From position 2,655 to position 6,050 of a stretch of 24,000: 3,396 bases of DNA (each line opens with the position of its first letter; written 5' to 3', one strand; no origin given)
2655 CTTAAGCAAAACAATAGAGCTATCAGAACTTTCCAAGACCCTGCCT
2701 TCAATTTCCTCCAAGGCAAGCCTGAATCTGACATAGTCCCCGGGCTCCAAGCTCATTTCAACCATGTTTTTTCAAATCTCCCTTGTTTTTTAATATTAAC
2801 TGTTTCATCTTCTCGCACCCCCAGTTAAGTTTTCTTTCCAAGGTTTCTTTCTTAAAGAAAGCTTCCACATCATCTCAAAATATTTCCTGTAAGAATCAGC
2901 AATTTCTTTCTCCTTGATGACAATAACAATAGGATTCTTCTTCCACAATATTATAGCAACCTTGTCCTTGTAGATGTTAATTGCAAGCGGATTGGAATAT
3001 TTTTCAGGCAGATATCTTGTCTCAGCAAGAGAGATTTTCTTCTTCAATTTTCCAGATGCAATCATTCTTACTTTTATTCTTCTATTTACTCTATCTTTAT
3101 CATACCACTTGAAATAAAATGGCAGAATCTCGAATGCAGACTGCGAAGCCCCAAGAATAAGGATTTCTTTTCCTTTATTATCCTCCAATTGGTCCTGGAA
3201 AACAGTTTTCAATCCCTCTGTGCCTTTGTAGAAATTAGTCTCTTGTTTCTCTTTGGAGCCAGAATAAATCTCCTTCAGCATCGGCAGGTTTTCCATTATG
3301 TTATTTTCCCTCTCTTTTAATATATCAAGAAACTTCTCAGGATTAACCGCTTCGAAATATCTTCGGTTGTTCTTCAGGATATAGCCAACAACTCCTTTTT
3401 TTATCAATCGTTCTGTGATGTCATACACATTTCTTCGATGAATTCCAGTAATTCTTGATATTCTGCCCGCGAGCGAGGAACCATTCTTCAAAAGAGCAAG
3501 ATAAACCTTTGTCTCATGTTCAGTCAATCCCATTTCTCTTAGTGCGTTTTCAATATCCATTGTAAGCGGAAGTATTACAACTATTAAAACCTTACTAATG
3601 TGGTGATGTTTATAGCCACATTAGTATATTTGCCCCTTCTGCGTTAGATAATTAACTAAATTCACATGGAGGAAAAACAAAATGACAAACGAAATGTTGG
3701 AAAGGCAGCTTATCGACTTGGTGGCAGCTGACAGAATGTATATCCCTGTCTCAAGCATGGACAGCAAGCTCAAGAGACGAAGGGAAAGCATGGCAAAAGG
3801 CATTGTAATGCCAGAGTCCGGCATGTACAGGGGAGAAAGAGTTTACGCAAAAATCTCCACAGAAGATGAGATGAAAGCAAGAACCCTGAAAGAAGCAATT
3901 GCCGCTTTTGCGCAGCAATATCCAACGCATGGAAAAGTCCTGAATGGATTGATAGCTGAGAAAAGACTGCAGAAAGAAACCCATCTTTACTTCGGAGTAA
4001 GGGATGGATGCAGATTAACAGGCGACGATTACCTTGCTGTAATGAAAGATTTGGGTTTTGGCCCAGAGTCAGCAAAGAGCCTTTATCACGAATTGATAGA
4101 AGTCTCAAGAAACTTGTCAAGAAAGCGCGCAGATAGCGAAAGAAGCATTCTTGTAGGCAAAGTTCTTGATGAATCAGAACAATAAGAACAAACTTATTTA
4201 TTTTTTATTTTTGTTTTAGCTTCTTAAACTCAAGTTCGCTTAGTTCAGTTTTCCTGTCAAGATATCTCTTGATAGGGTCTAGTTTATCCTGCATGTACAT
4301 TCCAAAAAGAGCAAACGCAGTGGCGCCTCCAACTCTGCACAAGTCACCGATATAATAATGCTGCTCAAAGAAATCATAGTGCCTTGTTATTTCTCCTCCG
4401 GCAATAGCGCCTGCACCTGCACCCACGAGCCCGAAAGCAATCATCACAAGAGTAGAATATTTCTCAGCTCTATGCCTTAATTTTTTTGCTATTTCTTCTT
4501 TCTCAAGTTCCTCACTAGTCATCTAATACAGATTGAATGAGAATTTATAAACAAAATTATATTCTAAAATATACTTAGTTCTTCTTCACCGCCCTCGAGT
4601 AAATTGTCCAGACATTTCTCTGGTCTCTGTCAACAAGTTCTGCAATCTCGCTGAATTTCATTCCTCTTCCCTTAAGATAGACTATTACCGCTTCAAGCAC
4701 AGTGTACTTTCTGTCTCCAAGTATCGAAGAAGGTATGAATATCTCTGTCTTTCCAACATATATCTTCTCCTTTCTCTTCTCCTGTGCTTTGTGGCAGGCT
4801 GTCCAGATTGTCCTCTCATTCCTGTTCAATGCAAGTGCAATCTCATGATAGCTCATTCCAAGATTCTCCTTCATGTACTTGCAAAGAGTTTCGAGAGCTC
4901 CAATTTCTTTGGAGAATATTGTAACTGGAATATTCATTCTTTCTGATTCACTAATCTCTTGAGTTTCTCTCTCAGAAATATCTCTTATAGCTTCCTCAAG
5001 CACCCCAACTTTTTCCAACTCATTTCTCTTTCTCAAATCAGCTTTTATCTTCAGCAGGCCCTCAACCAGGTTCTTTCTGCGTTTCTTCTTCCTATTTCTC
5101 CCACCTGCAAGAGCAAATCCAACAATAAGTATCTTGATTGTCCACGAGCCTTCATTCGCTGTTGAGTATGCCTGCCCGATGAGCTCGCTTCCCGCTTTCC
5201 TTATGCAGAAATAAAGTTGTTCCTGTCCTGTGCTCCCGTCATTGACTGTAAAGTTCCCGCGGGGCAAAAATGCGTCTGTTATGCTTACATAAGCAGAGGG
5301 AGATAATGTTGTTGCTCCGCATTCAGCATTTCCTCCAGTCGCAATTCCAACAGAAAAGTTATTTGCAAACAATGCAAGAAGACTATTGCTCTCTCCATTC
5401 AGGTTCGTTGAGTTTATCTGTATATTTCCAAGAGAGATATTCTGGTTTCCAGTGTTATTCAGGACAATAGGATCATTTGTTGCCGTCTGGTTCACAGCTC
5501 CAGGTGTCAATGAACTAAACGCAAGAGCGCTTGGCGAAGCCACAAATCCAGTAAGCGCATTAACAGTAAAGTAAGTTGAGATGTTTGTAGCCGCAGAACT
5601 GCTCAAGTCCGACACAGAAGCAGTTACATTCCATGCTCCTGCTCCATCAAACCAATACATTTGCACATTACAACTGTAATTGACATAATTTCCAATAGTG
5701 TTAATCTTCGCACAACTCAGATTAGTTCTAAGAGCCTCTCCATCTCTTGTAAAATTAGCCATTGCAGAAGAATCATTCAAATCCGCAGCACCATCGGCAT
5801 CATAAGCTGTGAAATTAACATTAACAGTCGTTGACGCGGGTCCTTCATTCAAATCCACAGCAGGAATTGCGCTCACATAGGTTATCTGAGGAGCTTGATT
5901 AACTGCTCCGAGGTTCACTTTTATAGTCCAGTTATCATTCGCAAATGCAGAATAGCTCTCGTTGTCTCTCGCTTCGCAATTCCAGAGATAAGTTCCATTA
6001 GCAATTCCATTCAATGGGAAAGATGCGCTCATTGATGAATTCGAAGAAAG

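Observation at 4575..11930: Giant surface glycoprotein whose two termini both appear cytoplasmic: candidate membrane-tethered transcription factor / contact sensor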

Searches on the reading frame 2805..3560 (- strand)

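Call 36: search_protein_families(library=pfam, proteins=[window:2805-3560:-], max_evalue=0.01)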
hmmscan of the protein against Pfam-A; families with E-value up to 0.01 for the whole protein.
window:2805-3560:- (251 aa): 1 family
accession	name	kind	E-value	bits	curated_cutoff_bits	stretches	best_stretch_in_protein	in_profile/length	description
PF01978.25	TrmB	-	3.3e-16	59.3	25.6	1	7-75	1-68/68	Sugar-specific transcriptional regulator TrmB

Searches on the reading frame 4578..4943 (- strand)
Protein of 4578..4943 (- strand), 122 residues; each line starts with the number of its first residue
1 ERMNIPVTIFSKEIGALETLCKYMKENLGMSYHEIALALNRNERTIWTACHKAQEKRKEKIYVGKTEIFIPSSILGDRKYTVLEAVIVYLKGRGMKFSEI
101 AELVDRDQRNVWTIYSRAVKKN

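Call 23: search_protein_representatives(alignment_id=A2)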
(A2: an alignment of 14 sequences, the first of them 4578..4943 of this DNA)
Query: 14 sequences, 141 profile positions. Proteins with E-value up to 0.001 (for the whole library): 2212; up to 1e-10: 2021; up to 1e-30: 892. The best 150 are listed.
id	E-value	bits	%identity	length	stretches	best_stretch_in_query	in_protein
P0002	3.7e-102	354.2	-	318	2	4-139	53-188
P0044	3.9e-100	347.7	-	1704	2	5-137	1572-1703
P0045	6.1e-98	340.6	-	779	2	16-137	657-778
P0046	5.0e-96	334.4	-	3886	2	13-138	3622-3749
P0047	7.0e-96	333.9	-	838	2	5-137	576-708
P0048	1.4e-95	332.9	-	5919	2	10-138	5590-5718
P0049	1.3e-94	329.7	-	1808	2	6-136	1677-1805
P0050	3.9e-91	318.5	-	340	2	8-138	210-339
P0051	2.5e-87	306.2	-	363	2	13-138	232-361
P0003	2.8e-87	306.0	-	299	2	4-139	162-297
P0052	5.5e-86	301.8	-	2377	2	17-137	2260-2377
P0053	6.4e-84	295.1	-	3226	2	14-138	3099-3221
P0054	4.1e-83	292.5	-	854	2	15-133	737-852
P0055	2.4e-80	283.5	-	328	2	7-139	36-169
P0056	1.3e-76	271.4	-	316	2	19-137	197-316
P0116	1.4e-50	187.0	-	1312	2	3-138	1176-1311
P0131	8.8e-49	181.2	-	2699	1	3-136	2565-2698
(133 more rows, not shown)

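Call 26: search_solved_structures(query=A2, max_evalue=1, show_alignments=3)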
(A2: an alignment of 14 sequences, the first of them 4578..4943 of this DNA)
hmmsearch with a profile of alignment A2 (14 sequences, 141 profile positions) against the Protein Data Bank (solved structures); distinct sequences matched with E-value up to 1: 10.
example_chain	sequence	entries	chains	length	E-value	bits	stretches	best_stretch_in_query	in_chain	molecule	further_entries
8cwy_A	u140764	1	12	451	0.08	16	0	37-121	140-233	T32-15-1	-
2l3y_A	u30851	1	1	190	0.17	15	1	32-85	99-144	Interleukin-6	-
4h10_B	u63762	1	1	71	0.18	14.9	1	65-110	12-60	Circadian locomoter output cycles protein kaput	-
5cwb_A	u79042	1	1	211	0.3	14.2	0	39-122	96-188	Designed helical repeat protein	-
8hnp_A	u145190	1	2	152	0.36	13.9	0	101-139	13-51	Archaeal transcription regulator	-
6fkg_C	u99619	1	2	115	0.38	13.8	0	114-128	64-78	Rv1990c (MbcA)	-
2c1i_A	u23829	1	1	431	0.47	13.5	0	62-120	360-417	PEPTIDOGLYCAN GLCNAC DEACETYLASE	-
2c1g_A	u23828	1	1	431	0.47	13.5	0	62-120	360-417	PEPTIDOGLYCAN GLCNAC DEACETYLASE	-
8cws_A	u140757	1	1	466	0.56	13.3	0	36-121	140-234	F4132-2 Chain A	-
8hno_A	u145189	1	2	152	0.65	13.1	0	101-139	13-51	Archaeal transcription regulator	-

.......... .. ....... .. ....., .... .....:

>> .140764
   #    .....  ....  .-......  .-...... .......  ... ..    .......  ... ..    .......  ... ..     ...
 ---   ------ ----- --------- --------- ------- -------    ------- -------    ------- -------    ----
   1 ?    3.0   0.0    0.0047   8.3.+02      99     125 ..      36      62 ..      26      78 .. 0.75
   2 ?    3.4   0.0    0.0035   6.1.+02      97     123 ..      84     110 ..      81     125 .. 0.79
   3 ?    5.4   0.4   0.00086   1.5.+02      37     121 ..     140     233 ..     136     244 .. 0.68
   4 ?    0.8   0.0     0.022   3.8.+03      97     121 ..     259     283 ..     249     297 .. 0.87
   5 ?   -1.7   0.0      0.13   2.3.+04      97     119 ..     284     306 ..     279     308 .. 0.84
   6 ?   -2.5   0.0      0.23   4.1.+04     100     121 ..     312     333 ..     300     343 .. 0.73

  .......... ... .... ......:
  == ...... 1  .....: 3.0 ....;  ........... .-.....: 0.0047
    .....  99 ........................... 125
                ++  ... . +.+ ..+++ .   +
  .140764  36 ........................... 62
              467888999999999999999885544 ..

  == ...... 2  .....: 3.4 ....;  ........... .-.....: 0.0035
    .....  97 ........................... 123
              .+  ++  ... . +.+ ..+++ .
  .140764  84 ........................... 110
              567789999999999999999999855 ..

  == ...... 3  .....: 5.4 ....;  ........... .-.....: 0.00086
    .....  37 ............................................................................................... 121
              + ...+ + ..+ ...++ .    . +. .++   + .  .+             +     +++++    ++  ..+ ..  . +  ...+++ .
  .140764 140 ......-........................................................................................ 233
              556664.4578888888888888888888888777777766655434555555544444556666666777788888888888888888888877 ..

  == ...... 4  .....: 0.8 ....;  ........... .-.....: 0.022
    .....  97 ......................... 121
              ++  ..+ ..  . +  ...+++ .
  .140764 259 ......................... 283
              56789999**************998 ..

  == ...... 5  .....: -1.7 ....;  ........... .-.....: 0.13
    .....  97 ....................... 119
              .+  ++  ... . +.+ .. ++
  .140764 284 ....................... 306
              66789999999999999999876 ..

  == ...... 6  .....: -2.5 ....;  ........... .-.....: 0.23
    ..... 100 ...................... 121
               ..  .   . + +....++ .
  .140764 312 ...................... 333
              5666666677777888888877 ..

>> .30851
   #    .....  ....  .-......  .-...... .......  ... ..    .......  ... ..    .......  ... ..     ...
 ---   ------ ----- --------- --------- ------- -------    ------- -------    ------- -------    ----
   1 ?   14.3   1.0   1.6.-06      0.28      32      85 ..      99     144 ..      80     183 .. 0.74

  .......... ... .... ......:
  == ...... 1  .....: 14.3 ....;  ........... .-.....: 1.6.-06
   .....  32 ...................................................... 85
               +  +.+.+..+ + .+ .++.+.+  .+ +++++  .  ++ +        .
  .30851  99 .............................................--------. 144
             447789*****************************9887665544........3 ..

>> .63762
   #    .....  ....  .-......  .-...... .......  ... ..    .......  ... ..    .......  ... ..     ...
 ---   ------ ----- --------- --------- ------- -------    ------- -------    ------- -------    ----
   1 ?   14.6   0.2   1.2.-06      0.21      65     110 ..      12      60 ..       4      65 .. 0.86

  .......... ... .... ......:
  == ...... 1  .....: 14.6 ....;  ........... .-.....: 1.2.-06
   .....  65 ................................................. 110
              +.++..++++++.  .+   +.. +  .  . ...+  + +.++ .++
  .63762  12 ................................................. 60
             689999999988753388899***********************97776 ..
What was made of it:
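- Closest known: EnfR. Different: Only sub-threshold sequence similarity was seen (call 26).
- Tried and rejected: A PDB sequence search with the tail profile gave nothing below E 0.08 (call 26).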

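Call 28: find_related_loci(query=A2, collection=genome_contigs, flank=10000)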
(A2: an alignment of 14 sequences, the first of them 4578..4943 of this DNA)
Query A2 (122 aa) in genome_contigs; peptide patterns used: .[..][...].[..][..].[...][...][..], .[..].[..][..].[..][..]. (x = any residue, [..] = any of these).
389 stretches matched a pattern; 375 encode a relative of the query (tblastn E <= 1e-3); the best 80 are kept; 80 distinct loci.
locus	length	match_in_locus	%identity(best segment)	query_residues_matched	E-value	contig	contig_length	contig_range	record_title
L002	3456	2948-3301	69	2-119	1e-53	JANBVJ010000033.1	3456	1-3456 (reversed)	MAG: Patescibacteria group bacterium isolate AMOR_Bin_143 NODE_38_length_3456_cov_19.721219, whole genome shotgun sequen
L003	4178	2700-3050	67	5-122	1e-51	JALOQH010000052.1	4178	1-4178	MAG: archaeon isolate Prado150 scaffold_75776, whole genome shotgun sequence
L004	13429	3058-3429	63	1-121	4e-50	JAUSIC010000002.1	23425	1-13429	MAG: Nanoarchaeota archaeon isolate E14_metabat.bin.221 E14_k141_254879, whole genome shotgun sequence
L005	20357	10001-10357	64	1-119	4e-50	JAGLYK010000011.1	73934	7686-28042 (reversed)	MAG: Candidatus Pacearchaeota archaeon isolate RS_13_22 ZL320.bin.22.fa_11, whole genome shotgun sequence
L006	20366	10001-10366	64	1-121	6e-49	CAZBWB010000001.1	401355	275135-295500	MAG TPA_asm: Candidatus Woesearchaeota archaeon isolate binchicken_co178_247 genome assembly, contig: NODE_25_length_401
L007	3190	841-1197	61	1-119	5e-49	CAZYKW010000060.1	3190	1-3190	MAG TPA_asm: Candidatus Woesearchaeota archaeon isolate binchicken_co334_135 genome assembly, contig: NODE_66979_length_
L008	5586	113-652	66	3-122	4e-48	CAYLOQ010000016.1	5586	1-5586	MAG TPA_asm: Candidatus Woesearchaeota archaeon isolate binchicken_co85_6 genome assembly, contig: NODE_5773_length_5586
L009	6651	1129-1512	63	2-121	8e-48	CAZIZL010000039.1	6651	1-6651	MAG TPA_asm: Candidatus Woesearchaeota archaeon isolate SRP050083_co2_601 genome assembly, contig: NODE_10301_length_665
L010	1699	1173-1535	59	1-121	2e-48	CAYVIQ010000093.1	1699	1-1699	MAG TPA_asm: Candidatus Woesearchaeota archaeon isolate binchicken_co129_339 genome assembly, contig: NODE_332229_length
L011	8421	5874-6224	63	5-121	3e-47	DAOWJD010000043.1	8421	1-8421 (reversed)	MAG TPA_asm: Nanoarchaeota archaeon isolate CSMAG_2060 CSMAG_2060_k141_3063101_length_8421_cov_26.0006, whole genome sho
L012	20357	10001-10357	60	3-121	4e-46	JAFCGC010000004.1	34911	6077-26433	Candidatus Pacearchaeota archaeon isolate Meg22_46_Bin_244 Meg22_46_Bin_244_scaffold_1012, whole genome shotgun sequence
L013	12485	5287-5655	61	1-121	2e-47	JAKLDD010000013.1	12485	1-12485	MAG: Nanoarchaeota archaeon isolate RA.bin101 RA.bin101_13, whole genome shotgun sequence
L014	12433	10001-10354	59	1-118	6e-47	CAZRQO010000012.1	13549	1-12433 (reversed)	MAG TPA_asm: Candidatus Woesearchaeota archaeon isolate SRP214966_co4_382 genome assembly, contig: NODE_4419_length_1354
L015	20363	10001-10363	61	1-121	2e-46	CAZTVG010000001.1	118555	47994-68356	MAG TPA_asm: Candidatus Woesearchaeota archaeon isolate binchicken_co202_56 genome assembly, contig: NODE_37_length_1185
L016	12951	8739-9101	57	1-121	2e-46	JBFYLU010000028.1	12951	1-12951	MAG: Nanoarchaeota archaeon isolate PPR_0044 k121_1027270, whole genome shotgun sequence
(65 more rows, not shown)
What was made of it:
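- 375 places were found in species-representative genomes, nearly all labelled Woese-/Pace-/Nanoarchaeota (call 28).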

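Call 62: find_related_loci(query=A2, collection=viral_contigs, flank=6000)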
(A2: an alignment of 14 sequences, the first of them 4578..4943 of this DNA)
Query A2 (122 aa) in viral_contigs; peptide patterns used: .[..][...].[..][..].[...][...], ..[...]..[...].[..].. (x = any residue, [..] = any of these).
239 stretches matched a pattern, but none encodes a relative of the query by tblastn (E <= 1e-3).
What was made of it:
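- Tried and rejected: A viral-contig scan for the tail confirmed no relatives (call 62).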

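Call 64: search_protein_families(library=pfam, proteins=[P0044, P0053, P0131, P0116], max_evalue=0.0001)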
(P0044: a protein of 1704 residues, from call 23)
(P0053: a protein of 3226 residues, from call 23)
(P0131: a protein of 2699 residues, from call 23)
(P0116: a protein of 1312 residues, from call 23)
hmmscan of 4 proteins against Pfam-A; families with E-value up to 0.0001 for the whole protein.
P0044 (1704 aa): 1 family
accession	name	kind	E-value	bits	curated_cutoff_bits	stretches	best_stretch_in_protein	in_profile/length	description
PF08281.18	Sigma70_r4_2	-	1.3e-11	44.4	25.7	0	1606-1634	22-50/54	Sigma-70, region 4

P0053 (3226 aa): 2 families
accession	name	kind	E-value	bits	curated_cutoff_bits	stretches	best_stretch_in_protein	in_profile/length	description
PF13385.13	Laminin_G_3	-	4.2e-22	79.3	27.6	2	2378-2541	1-150/151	Concanavalin A-like lectin/glucanases superfamily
PF08281.18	Sigma70_r4_2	-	3.1e-11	43.2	25.7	0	3124-3157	21-54/54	Sigma-70, region 4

P0131 (2699 aa): 2 families
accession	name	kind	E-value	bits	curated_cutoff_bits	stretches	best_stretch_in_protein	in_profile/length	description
PF13385.13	Laminin_G_3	-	1.3e-22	81.1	27.6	1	2052-2192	7-151/151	Concanavalin A-like lectin/glucanases superfamily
PF08281.18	Sigma70_r4_2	-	1.2e-06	28.5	25.7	0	2601-2633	21-53/54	Sigma-70, region 4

P0116 (1312 aa): 4 families
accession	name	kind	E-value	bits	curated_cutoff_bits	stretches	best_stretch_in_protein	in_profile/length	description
PF08281.18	Sigma70_r4_2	-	3.8e-08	33.3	25.7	0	1275-1310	19-54/54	Sigma-70, region 4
PF19077.6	Big_13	-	6.4e-07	30.3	27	1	596-665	31-102/102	Bacterial Ig-like domain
PF12245.14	Big_3_2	-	9.4e-07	29.5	23.3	0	601-664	56-121/122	Bacterial Ig-like domain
PF13384.12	HTH_23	-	1e-05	25.6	24.6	0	1274-1305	10-40/50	Homeodomain-like domain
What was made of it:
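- The tail sits at the extreme C-terminus of 1,000-5,919-aa proteins whose ectodomains differ (calls 23, 64).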

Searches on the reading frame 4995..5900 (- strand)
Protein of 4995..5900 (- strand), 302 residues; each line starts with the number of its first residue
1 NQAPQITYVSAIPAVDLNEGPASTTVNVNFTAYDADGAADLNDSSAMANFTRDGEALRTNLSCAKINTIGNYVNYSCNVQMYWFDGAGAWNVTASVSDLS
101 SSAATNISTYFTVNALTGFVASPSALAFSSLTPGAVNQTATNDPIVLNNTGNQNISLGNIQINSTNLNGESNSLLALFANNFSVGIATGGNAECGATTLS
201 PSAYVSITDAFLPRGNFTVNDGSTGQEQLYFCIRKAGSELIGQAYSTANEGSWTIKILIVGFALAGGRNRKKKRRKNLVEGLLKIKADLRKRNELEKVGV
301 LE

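Call 46: predict_structure(alignment_id=A3)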
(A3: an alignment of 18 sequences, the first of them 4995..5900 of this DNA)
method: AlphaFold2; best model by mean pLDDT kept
length: 302 residues; sequences in the alignment: 18
mean_pLDDT: 61.4   pTM: 0.41
mean pLDDT of the five models: 61.4, 52.2, 52.2, 51.8, 50.8
residues with pLDDT >= 90: 13; 70-90: 99; 50-70: 94; < 50: 96
segments of 3 or more residues with pLDDT < 50: 116-143, 149-157, 189-192, 214-224, 252-279, 293-302
pLDDT, mean of each block of 10 residues (from residue 1): 74 61 76 81 83 76 91 89 67 80 70 52 37 38 49 49 70 77 65 65 65 46 54 61 63 38 34 45 53 39 27
secondary structure, 60 per line:
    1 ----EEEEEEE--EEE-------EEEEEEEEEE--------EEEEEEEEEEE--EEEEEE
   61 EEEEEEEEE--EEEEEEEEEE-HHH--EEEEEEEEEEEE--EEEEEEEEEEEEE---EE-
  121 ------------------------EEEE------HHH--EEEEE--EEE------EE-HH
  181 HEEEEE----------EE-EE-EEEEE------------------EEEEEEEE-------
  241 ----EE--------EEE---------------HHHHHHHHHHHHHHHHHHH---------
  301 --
elements in order: E5-11 E14-16 E24-33 E42-52 E55-69 E72-81 E88-99 E102-114 E145-148 E160-164 E167-169 E182-186 E203-207 E226-233 E255-257 H273-291
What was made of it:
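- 5145..11672 (-): Ectodomain (residues 87-2262). It holds the acidic stalk (about 11031-11438), the 12-Cys region (8049-8561), LamG modules (best-located at 9084-9548 and 6102-6437; a third stretch was reported but not located), and the conserved membrane-proximal two-domain module D1-D2 (5145-5900). Call 46: domain D1 is beta-rich (pLDDT 61-91).
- On Transmembrane transcription regulator (one-component, membrane-bound): No topology predictor or assay was available, and AF2 was uninformative for the segment (call 46).
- AF2 gave no confident structure for it (call 46). AF2 predicts no helix for the segment (call 46).
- Tried and rejected: The AF2 model of domains D1-D2 with the crossing segment had pLDDT below 50 across the segment, so it says nothing about conformation or topology (call 46).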
